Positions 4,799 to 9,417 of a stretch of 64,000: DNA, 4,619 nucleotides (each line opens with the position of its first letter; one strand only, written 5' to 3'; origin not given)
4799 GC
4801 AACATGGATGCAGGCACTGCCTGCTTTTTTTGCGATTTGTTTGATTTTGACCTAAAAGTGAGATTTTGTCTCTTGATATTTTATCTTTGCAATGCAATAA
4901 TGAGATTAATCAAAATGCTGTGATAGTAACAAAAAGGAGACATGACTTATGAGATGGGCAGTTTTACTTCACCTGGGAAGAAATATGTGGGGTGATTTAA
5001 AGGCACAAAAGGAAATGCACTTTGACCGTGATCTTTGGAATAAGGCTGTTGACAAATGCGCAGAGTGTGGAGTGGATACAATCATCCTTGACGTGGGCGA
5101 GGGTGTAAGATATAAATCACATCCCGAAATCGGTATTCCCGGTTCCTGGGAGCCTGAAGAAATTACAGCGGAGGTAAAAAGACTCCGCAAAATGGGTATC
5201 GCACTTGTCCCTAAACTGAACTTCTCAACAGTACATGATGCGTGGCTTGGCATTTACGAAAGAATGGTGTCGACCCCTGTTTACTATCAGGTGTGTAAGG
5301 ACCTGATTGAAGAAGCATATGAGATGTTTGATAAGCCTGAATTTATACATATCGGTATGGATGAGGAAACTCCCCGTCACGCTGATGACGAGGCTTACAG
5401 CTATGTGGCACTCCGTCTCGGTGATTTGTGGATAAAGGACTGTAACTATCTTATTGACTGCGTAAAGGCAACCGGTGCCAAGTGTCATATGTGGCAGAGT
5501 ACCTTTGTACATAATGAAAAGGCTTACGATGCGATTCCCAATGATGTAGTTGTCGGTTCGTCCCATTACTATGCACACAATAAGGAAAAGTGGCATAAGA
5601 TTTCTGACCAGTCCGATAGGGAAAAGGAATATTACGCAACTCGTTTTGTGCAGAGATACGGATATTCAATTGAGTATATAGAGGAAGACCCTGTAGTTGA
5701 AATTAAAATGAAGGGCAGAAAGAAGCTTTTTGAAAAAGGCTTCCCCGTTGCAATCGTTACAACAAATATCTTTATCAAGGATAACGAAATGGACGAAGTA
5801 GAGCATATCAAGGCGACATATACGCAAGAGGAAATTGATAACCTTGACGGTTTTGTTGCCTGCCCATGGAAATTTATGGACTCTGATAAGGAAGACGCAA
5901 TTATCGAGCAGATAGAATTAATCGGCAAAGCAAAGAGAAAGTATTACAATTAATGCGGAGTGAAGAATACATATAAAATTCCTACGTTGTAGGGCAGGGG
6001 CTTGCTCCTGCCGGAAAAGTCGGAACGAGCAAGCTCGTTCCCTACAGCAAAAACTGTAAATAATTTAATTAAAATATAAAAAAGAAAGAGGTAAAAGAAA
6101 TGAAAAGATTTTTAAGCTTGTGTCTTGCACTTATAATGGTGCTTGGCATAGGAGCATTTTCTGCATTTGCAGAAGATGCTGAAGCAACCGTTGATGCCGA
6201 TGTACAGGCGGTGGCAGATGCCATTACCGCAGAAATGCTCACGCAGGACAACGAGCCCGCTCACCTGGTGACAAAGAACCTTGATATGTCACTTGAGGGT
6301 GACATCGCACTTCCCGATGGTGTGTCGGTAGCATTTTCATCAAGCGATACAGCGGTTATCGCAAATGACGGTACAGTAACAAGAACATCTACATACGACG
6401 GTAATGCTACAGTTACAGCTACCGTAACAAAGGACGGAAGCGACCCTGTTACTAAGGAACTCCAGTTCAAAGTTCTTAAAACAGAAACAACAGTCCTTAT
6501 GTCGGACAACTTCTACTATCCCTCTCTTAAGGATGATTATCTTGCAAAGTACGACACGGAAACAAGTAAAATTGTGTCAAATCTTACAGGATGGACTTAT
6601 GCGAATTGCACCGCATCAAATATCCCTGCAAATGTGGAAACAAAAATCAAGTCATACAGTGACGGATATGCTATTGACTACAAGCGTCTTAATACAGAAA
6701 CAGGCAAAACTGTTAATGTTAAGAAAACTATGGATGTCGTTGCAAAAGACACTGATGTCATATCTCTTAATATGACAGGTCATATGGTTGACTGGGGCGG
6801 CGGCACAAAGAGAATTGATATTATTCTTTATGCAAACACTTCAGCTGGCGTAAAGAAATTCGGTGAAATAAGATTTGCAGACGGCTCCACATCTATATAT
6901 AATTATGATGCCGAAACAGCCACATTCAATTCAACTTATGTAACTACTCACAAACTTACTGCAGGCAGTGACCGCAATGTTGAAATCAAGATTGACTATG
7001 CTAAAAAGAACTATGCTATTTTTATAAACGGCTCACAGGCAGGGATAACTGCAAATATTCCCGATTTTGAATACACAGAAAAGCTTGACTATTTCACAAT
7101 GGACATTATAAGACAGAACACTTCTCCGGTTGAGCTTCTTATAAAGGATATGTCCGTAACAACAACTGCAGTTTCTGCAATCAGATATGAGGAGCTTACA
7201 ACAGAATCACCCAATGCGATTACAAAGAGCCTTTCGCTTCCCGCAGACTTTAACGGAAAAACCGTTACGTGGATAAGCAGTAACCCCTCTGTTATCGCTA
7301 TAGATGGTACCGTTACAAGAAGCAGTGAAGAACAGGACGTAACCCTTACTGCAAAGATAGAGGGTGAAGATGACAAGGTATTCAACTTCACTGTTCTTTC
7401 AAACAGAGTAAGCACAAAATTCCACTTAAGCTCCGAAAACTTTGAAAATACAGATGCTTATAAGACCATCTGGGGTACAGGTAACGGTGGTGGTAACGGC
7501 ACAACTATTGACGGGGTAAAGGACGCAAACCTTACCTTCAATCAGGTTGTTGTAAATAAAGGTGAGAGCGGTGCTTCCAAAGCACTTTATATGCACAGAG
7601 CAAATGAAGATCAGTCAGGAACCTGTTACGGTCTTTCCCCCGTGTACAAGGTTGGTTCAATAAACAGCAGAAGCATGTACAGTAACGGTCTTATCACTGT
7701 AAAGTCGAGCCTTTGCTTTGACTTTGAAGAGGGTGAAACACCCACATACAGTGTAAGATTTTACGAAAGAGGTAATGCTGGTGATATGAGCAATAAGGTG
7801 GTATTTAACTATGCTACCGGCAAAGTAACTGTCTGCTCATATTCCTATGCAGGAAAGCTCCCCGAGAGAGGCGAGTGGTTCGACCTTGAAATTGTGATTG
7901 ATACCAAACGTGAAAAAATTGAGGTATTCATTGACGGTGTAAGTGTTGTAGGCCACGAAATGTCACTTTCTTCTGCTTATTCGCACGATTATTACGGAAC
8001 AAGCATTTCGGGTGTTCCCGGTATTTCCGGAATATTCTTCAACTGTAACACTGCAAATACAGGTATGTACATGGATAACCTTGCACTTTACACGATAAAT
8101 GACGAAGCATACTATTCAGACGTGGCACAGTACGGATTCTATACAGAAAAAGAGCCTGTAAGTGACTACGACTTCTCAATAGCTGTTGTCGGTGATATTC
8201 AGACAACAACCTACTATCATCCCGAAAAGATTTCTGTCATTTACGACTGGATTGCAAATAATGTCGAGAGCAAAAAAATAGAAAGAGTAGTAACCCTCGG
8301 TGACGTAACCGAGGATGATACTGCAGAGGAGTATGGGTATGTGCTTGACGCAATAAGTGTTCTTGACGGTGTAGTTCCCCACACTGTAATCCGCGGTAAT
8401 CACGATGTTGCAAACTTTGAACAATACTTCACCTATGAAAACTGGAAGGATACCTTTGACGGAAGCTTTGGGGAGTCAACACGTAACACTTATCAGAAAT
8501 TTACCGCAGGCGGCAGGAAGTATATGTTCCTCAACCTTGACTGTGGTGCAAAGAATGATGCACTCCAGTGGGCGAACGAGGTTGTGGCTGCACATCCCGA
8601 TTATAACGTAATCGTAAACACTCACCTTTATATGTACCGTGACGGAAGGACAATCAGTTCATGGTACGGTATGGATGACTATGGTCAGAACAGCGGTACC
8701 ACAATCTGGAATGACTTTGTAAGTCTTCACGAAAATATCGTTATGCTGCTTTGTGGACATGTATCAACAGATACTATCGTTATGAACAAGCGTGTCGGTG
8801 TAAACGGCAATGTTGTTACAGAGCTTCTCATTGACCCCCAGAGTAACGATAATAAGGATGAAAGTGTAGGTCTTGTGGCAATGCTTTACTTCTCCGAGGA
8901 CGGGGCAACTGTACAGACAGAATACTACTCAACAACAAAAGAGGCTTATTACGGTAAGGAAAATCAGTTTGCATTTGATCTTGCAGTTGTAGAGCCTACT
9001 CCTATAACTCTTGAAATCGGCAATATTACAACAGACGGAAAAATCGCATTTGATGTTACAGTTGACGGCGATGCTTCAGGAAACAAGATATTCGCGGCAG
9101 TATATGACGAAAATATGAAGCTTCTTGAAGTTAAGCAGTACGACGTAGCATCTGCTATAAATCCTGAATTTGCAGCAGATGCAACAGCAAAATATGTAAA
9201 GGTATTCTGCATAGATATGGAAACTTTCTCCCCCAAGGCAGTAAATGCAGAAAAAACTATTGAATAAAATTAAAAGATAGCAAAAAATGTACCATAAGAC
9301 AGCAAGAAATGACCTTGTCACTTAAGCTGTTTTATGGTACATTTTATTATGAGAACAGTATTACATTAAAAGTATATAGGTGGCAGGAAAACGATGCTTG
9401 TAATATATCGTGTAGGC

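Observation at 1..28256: Regulator-dense, SLH-anchored secreted-protein locus with almost no recognisable catalytic content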

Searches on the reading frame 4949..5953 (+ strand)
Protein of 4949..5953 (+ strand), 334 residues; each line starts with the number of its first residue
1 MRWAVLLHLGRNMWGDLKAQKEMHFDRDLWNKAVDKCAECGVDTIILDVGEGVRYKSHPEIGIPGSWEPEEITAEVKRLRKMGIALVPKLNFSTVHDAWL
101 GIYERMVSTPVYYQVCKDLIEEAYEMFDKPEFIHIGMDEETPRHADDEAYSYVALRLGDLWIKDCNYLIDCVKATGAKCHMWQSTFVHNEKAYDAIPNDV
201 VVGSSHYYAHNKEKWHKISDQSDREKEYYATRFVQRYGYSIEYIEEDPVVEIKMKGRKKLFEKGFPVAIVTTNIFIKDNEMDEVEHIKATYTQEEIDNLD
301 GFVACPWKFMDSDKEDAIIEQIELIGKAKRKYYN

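Call 5: search_protein_families(library=pfam, proteins=[window:4949-5953:+], max_evalue=0.01)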
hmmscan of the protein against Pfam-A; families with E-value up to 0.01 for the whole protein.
window:4949-5953:+ (334 aa): 0 families

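Call 7: search_protein_families(library=ncbifam, proteins=[window:4949-5953:+], max_evalue=0.01)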
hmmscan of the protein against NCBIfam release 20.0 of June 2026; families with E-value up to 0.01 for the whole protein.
window:4949-5953:+ (334 aa): 0 families

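Call 11: search_solved_structures(query=window:4949-5953:+, max_evalue=1)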
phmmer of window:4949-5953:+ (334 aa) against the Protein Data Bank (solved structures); distinct sequences matched with E-value up to 1: 4.
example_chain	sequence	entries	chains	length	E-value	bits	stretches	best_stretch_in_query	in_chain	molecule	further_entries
9fyl_A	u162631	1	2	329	0.00023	23.6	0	37-100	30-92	Glycoside hydrolase family 20 catalytic domain-containing protein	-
9fym_A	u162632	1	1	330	0.00024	23.6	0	37-100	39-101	Glycoside hydrolase family 20 catalytic domain-containing protein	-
8bal_A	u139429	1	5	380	0.16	14.3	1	39-92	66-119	Beta-N-acetylhexosaminidase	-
9nez_B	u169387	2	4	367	0.4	13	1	13-43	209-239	Sulfhydrogenase 1 subunit beta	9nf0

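Call 94: search_protein_families(library=pfam, proteins=[window:4949-5953:+], max_evalue=10)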
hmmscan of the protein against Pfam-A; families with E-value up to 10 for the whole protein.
window:4949-5953:+ (334 aa): 0 families

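Call 117: search_dna_similar(query=window:4949-5950:+, collection=plasmids, mode=protein, max_evalue=1, max_rows=15)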
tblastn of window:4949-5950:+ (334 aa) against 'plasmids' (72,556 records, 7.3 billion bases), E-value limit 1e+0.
Records with a match: 5; places in all: 5; records where one place covers at least 80% of the query: 0.
Best place of each record, by identity: <60% 5.
By first word of the organism name: Chondrinema 2; Enterococcus 2; Streptomyces 1.
By predicted mobility (MOB-suite, as given by PLSDB): non-mobilizable 4; mobilizable 1.
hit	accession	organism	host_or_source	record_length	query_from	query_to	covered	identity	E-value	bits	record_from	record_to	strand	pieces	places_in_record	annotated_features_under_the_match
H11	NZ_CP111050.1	Chondrinema litorale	Seaweed,red alga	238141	41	207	50%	27.1%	1e-6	58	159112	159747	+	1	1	family 20 glycosylhydrolase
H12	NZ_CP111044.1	Chondrinema litorale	Seaweed,red alga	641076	32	201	51%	23.6%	3e-1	41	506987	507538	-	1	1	beta-N-acetylhexosaminidase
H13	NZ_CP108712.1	Streptomyces sp. NBC_01001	-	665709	52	201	45%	25.3%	2e-1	41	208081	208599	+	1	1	family 20 glycosylhydrolase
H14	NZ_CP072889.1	Enterococcus raffinosus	stream/river surface water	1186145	50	190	42%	24.4%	2e-1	41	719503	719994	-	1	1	record has no annotation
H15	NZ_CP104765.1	Enterococcus raffinosus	Homo sapiens,urine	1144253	50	190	42%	24.4%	6e-1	40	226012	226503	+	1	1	record has no annotation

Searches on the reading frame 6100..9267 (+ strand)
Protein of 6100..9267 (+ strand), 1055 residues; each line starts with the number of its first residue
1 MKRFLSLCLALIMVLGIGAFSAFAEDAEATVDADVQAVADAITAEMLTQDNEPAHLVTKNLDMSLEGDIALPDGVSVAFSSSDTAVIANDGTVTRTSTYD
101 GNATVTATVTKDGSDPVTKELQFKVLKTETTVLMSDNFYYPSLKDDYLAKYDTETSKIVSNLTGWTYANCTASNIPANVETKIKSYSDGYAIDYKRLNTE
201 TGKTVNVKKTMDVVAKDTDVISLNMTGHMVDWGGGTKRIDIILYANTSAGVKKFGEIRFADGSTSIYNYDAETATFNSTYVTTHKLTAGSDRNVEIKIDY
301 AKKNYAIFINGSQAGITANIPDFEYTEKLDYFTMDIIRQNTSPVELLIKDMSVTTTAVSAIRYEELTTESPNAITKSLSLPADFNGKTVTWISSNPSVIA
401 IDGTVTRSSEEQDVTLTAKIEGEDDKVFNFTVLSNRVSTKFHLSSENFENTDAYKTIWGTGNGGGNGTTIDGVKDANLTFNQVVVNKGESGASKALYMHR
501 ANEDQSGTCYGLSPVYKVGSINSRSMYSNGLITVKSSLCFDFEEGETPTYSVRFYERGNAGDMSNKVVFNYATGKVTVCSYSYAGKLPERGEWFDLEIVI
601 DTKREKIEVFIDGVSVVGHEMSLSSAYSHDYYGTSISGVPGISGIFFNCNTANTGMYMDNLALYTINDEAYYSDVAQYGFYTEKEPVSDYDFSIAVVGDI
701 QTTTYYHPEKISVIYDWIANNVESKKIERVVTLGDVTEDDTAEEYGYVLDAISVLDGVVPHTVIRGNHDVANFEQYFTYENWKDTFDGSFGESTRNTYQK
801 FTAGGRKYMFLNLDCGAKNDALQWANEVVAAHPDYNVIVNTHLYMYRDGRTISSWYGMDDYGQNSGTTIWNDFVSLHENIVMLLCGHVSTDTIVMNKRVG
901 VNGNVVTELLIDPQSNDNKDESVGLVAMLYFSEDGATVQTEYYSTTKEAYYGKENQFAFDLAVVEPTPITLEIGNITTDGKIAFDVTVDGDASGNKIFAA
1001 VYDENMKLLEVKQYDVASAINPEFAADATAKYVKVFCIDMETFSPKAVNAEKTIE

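Call 5: search_protein_families(library=pfam, proteins=[window:6100-9267:+], max_evalue=0.01)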
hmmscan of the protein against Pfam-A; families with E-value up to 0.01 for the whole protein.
window:6100-9267:+ (1055 aa): 3 families
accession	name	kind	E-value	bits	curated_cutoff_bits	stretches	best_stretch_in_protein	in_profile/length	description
PF20578.4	aBig_2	-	1.6e-23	82.7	27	2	362-434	9-88/89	Atrophied bacterial Ig domain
PF00149.33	Metallophos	-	1.5e-07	32.5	21.5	1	693-888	2-188/191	Calcineurin-like phosphoesterase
PF02368.24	Big_2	-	0.00063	20.1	22.8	0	61-119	20-77/79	Bacterial Ig-like domain (group 2)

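Call 7: search_protein_families(library=ncbifam, proteins=[window:6100-9267:+], max_evalue=0.01)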
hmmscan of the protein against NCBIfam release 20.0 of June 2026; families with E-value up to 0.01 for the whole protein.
window:6100-9267:+ (1055 aa): 1 family
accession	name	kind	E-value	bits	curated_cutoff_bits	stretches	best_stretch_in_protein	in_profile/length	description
NF008359.0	PRK11148.1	equivalog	0.00076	19.1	225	0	723-770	52-97/275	3',5'-cyclic-AMP phosphodiesterase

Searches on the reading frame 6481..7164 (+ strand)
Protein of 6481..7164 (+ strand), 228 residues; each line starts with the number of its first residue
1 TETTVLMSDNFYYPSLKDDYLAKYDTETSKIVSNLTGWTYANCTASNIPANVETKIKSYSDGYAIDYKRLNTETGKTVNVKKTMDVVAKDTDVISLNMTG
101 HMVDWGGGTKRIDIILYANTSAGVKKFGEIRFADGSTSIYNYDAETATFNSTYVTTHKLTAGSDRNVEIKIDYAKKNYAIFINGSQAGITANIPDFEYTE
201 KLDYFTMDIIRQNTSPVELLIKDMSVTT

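Call 45: search_protein_families(library=pfam, proteins=[window:6481-7164:+], max_evalue=1)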
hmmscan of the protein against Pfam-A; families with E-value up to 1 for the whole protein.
window:6481-7164:+ (228 aa): 3 families
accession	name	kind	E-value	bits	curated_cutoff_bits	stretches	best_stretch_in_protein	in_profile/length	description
PF16990.11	CBM_35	-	0.18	12.5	28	1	84-164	28-100/121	Carbohydrate binding module (family 35)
PF06030.18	WxLIP_PGBD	-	0.19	12.2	27.3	0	189-223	3-37/121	WxL Interacting Protein, peptidoglycan binding domain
PF08184.16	Cuticle_2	-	0.39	11.2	25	0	130-156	3-25/59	Cuticle protein 7 isoform family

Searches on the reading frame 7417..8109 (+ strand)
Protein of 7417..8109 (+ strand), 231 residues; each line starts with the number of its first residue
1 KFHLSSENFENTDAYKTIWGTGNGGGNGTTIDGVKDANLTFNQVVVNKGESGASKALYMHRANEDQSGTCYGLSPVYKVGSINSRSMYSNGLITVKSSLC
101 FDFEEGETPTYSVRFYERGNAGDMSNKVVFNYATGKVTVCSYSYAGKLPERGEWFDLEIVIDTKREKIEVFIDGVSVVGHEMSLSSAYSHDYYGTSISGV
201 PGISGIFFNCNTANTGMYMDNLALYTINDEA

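Call 45: search_protein_families(library=pfam, proteins=[window:7417-8109:+], max_evalue=1)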
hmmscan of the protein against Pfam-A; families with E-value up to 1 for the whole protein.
window:7417-8109:+ (231 aa): 2 families
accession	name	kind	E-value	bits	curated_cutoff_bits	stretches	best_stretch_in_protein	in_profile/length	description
PF06439.18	3keto-disac_hyd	-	0.019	15.4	26.8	1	129-181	98-152/187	3-keto-disaccharide hydrolase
PF00835.24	SNAP-25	-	0.17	12.5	25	1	7-25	6-24/56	SNAP-25 family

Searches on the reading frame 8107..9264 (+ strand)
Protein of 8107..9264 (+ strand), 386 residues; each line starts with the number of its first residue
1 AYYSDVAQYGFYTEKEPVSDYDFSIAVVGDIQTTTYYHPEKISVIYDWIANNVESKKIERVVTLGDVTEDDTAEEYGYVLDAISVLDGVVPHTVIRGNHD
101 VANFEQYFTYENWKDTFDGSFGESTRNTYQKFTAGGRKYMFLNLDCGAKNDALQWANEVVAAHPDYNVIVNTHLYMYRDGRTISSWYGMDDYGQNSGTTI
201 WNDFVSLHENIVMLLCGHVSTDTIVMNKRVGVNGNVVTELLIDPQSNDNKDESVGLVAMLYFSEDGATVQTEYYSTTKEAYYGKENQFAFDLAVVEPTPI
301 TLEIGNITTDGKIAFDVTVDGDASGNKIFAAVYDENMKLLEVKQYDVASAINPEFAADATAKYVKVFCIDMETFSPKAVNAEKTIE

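Call 60: search_solved_structures(query=window:8107-9264:+, max_evalue=1, show_alignments=1)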
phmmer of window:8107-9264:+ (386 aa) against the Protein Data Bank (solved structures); distinct sequences matched with E-value up to 1: 1.
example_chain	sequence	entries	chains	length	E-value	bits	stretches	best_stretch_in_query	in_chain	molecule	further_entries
6any_A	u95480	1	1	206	0.13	14.4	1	130-209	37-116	Bm4233, isoform b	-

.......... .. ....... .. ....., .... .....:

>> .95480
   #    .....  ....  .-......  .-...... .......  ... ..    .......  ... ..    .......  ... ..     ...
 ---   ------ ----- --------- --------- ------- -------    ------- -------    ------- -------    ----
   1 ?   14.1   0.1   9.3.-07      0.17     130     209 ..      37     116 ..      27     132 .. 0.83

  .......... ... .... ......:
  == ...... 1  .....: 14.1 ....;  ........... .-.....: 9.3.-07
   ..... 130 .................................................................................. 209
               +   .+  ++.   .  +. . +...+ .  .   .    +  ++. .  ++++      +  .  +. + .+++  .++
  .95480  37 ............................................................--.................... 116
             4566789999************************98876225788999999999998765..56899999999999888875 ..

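Call 118: search_dna_similar(query=window:8107-9264:+, collection=plasmids, mode=protein, max_evalue=1, max_rows=15)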
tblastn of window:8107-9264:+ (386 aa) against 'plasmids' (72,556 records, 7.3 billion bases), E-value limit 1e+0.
Records with a match: 44; places in all: 46; records where one place covers at least 80% of the query: 0.
Best place of each record, by identity: <60% 44.
By first word of the organism name: Streptomyces 11; Haladaptatus 5; Sphingobium 4; Rhizobium 2; Embleya 2; Novosphingobium 2; Halobaculum 1; Shinella 1; Roseomonas 1; Qingshengfaniella 1; and 14 more.
By predicted mobility (MOB-suite, as given by PLSDB): non-mobilizable 30; mobilizable 10; conjugative 4.
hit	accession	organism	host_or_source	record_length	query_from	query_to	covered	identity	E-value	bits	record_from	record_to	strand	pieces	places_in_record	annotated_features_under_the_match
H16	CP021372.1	Rhizobium sp. ACO-34A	Agave americana L.,cell ...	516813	23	323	78%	27.6%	1e-23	110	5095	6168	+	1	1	none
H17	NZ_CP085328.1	Haladaptatus salinisoli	cell culture,saline soil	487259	16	315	78%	27.6%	8e-21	102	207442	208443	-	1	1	metallophosphoesterase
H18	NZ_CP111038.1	Haladaptatus caseinilyticus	cell culture,sediment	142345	16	312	77%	26.8%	5e-18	94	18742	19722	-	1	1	metallophosphoesterase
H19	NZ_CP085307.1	Haladaptatus pallidirubidus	cell culture,saline soil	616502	16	292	72%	28.1%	7e-20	99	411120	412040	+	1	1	metallophosphoesterase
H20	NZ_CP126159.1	Halobaculum halobium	cell culture,sediment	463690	47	292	64%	31.4%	6e-22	105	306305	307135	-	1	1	DNRLRE domain-containing protein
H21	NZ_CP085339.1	Haladaptatus halobius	cell culture,saline soil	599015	16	292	72%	27.5%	9e-17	90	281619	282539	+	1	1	metallophosphoesterase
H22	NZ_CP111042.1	Haladaptatus caseinilyticus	cell culture,sediment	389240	16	292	72%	26.5%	4e-17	91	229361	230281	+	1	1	metallophosphoesterase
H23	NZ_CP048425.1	Rhizobium daejeonense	Cell,soil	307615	23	281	67%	28.0%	1e-21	104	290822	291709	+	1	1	cadherin-like domain-containing protein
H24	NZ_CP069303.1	Shinella sp. PSBB067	monoisolate,Minnesota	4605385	23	281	67%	28.0%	4e-21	102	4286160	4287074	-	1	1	none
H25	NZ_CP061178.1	Roseomonas haemaphysalidis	tick,pure culture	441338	23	274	65%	28.6%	2e-23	110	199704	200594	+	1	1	DUF4214 domain-containing protein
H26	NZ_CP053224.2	Sphingobium sp. RSMS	whole organism,Storage tank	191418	20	298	72%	24.3%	1e-12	77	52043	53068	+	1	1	metallophosphoesterase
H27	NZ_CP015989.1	Sphingobium sp. EP60837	cell culture,soil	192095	20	298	72%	24.3%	2e-12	76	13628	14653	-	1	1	metallophosphoesterase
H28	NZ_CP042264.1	Qingshengfaniella alkalisoli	cell culture,saline soil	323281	23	282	67%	25.4%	9e-16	87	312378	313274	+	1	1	LamG-like jellyroll fold domain-containing protein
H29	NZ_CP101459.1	Natrononativus amylolyticus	cell culture,sediment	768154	48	292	63%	26.7%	2e-11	74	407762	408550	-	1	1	metallophosphoesterase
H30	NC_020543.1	Sphingomonas sp. MM-1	-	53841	17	290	71%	23.1%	4e-12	75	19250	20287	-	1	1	metallophosphoesterase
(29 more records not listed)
